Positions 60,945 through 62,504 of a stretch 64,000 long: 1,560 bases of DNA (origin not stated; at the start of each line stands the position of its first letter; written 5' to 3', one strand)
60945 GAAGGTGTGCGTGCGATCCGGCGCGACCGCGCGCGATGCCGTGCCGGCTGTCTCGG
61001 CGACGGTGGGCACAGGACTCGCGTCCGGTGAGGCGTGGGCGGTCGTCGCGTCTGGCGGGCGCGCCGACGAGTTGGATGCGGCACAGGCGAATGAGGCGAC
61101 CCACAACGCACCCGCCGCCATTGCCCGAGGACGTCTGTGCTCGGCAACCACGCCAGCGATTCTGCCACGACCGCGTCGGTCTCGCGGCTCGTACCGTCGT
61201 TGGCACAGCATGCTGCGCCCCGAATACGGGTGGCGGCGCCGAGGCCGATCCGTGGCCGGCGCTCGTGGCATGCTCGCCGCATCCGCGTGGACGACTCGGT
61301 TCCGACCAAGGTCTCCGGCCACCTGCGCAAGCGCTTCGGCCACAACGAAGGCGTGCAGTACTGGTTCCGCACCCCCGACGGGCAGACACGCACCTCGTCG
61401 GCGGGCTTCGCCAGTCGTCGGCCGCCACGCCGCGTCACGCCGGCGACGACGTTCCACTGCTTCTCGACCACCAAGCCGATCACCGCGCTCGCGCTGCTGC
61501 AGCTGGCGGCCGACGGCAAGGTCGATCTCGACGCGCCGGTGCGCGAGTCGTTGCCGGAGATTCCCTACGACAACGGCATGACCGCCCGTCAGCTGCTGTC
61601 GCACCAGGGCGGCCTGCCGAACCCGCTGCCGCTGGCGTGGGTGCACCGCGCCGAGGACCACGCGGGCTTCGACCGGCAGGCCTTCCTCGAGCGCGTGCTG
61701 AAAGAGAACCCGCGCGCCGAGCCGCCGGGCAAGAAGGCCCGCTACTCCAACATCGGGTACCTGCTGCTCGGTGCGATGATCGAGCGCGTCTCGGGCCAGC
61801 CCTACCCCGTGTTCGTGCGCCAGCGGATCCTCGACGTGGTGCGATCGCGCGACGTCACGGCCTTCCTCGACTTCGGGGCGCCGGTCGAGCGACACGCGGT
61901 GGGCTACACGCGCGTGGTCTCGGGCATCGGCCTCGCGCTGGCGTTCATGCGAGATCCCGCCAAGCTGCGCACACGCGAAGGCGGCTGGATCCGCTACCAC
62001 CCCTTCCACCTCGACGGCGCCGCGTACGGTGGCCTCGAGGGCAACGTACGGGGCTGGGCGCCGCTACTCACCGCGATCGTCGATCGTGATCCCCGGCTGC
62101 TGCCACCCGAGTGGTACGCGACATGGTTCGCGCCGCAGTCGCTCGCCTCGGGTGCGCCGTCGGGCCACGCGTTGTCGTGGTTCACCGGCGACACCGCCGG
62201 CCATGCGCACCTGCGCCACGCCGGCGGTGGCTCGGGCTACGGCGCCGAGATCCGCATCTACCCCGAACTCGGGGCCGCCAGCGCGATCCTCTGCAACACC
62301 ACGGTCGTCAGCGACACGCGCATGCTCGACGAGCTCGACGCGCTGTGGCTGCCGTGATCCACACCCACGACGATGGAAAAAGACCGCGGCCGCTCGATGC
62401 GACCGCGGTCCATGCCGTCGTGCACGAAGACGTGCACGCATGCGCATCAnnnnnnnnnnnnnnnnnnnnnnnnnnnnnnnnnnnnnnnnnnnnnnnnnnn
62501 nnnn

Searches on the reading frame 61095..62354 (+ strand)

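Call 46: search_protein_families(library=pfam, proteins=[window:61095-62354:+], max_evalue=0.0001)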
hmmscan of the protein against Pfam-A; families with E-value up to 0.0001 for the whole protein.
window:61095-62354:+ (420 aa): 1 family
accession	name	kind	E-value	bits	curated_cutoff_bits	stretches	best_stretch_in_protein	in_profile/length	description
PF00144.29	Beta-lactamase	-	6.2e-47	160.8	27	1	93-408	22-317/329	Beta-lactamase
